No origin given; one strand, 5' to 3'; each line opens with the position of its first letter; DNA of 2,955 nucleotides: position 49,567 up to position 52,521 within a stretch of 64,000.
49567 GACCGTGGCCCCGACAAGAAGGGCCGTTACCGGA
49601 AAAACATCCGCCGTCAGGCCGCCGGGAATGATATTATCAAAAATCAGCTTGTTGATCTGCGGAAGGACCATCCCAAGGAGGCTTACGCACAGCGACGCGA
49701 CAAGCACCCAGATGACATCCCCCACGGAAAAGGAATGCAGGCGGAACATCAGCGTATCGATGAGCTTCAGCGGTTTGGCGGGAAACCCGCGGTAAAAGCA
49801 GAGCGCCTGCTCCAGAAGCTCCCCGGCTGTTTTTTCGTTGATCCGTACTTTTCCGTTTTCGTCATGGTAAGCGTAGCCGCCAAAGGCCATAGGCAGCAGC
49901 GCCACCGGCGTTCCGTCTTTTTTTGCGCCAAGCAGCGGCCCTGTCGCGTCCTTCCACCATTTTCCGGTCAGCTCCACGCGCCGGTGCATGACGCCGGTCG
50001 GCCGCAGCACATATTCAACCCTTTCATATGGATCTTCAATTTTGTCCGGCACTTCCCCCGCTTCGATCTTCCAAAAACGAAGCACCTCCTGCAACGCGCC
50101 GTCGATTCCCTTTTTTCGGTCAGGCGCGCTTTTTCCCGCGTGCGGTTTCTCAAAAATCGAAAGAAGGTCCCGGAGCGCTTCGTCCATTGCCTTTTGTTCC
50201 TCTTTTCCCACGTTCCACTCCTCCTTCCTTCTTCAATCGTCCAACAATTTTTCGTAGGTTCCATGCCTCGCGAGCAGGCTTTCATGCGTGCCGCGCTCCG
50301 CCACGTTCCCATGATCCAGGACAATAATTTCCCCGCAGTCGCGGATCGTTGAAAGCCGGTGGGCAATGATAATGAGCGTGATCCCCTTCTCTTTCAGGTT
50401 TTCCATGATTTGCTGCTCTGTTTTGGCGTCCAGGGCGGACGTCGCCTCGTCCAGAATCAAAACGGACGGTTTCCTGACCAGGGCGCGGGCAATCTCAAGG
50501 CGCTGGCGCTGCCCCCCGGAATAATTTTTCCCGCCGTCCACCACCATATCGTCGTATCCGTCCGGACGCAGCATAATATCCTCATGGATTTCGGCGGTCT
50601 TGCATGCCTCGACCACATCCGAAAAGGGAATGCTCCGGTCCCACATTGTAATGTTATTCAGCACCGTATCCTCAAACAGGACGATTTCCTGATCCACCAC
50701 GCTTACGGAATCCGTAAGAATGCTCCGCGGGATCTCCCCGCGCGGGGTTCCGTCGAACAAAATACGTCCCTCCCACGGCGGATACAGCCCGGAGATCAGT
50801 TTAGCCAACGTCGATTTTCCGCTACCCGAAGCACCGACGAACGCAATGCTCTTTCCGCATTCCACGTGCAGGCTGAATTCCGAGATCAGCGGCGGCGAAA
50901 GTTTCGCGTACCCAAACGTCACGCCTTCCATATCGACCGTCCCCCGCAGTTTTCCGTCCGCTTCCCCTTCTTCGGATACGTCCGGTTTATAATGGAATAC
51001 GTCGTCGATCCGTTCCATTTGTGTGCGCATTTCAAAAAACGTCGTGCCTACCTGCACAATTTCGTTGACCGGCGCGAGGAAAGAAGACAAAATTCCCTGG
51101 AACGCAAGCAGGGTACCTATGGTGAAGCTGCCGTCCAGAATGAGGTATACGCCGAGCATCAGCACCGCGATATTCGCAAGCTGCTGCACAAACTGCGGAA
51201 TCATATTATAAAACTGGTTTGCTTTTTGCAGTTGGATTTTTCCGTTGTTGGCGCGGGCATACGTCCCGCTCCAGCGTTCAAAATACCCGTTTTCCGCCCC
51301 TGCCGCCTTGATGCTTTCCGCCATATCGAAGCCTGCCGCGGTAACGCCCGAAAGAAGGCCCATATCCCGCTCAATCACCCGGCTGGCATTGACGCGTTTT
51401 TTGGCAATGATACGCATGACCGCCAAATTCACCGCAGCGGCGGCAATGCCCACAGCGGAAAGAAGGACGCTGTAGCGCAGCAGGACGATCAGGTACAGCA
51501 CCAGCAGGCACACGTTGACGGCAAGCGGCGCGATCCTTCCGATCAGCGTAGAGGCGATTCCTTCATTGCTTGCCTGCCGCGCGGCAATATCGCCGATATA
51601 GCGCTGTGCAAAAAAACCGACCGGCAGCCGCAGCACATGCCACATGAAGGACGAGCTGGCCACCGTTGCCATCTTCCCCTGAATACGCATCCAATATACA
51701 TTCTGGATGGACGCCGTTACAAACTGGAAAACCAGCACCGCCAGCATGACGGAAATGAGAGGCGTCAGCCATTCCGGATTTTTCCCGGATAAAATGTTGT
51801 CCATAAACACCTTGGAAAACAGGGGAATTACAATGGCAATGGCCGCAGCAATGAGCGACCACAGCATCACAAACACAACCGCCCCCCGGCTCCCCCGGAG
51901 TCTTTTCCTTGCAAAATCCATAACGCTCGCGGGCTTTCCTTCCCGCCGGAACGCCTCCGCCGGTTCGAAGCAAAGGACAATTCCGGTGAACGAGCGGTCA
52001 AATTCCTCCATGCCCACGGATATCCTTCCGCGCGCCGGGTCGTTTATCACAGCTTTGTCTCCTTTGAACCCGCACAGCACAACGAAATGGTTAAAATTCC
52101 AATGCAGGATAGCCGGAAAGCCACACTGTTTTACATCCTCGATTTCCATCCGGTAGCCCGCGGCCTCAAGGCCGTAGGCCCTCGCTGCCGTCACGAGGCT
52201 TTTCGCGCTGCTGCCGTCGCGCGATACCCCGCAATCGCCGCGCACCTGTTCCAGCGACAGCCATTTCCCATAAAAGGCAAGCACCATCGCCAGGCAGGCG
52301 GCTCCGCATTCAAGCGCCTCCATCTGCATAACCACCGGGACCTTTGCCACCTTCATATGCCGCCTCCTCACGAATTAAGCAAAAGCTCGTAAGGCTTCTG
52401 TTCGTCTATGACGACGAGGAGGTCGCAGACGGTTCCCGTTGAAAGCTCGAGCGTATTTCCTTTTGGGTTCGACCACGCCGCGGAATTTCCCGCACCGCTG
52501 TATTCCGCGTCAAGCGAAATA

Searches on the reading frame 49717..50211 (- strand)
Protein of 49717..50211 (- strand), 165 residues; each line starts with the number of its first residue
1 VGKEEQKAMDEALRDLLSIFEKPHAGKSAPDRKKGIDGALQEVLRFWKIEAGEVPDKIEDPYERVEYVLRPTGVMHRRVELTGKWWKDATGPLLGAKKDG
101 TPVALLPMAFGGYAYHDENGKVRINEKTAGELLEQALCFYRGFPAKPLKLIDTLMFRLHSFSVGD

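Call 61: search_solved_structures(query=window:49717-50211:-, max_evalue=1, show_alignments=1)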
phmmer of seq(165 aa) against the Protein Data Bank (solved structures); distinct sequences matched with E-value up to 1: 2.
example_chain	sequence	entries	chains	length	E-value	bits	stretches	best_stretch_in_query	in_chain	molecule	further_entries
8i9p_CC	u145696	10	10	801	0.089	15.9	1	7-66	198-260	Ribosome biogenesis protein ERB1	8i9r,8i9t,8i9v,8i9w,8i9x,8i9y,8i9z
5yzv_A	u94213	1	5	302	0.64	13.1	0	28-94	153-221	Probable serine/threonine-protein kinase PkwA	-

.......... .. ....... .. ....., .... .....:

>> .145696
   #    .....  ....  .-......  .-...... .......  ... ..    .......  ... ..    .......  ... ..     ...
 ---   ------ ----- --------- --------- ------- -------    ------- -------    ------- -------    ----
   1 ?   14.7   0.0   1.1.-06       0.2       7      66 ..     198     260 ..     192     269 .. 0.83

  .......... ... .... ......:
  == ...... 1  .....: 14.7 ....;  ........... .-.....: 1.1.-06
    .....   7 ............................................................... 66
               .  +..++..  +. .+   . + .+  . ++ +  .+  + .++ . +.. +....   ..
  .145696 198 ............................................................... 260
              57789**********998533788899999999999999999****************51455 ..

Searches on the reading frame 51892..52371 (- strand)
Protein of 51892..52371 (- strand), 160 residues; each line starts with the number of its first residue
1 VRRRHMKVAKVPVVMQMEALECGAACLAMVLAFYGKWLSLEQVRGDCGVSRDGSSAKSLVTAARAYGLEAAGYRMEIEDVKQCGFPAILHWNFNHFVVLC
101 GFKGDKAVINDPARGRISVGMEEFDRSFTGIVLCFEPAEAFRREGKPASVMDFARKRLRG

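Call 60: search_solved_structures(query=window:51892-52371:-, max_evalue=0.001, show_alignments=3)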
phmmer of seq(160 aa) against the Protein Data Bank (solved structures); distinct sequences matched with E-value up to 0.001: 12.
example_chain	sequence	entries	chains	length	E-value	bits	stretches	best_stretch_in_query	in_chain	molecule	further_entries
6mpz_A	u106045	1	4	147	2.4e-58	199.6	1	9-141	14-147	Double Glycine Motif Protease domain from AMS/PCAT Transporter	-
4s0f_A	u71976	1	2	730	3.9e-18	68.9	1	7-145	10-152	ABC-type bacteriocin transporter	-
4ry2_A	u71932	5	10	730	3.9e-18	68.9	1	7-145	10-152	ABC-type bacteriocin transporter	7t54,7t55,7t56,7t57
8vp3_A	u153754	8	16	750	4e-18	68.9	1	7-145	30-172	ABC-type bacteriocin transporter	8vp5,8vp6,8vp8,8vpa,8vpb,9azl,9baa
7n87_A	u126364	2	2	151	5.8e-18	68.4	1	6-143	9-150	ABC-type bacteriocin transporter | Peptidase C39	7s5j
6v9z_A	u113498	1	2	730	7.1e-17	64.8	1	7-145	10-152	ABC-type bacteriocin transporter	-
8vp9_A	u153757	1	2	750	2.9e-15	59.6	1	6-145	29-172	ABC-type bacteriocin transporter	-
8hf4_A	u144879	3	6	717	7.4e-11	45.3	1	13-142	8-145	Transport/processing ATP-binding protein ComA | Competence factor transporting ATP-binding protein/permease ComA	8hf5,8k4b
8hf6_A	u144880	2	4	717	7.4e-11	45.3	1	13-142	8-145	Competence factor transporting ATP-binding protein/permease ComA | Transport/processing ATP-binding protein ComA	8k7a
8hf7_A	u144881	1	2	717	7.4e-11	45.3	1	13-142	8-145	Competence factor transporting ATP-binding protein/permease ComA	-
3k8u_A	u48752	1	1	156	5.9e-10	42.3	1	3-141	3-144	Putative ABC transporter, ATP-binding protein ComA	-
5xe8_A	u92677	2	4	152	1.4e-09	41.1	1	13-141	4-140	Putative ABC transporter, ATP-binding protein ComA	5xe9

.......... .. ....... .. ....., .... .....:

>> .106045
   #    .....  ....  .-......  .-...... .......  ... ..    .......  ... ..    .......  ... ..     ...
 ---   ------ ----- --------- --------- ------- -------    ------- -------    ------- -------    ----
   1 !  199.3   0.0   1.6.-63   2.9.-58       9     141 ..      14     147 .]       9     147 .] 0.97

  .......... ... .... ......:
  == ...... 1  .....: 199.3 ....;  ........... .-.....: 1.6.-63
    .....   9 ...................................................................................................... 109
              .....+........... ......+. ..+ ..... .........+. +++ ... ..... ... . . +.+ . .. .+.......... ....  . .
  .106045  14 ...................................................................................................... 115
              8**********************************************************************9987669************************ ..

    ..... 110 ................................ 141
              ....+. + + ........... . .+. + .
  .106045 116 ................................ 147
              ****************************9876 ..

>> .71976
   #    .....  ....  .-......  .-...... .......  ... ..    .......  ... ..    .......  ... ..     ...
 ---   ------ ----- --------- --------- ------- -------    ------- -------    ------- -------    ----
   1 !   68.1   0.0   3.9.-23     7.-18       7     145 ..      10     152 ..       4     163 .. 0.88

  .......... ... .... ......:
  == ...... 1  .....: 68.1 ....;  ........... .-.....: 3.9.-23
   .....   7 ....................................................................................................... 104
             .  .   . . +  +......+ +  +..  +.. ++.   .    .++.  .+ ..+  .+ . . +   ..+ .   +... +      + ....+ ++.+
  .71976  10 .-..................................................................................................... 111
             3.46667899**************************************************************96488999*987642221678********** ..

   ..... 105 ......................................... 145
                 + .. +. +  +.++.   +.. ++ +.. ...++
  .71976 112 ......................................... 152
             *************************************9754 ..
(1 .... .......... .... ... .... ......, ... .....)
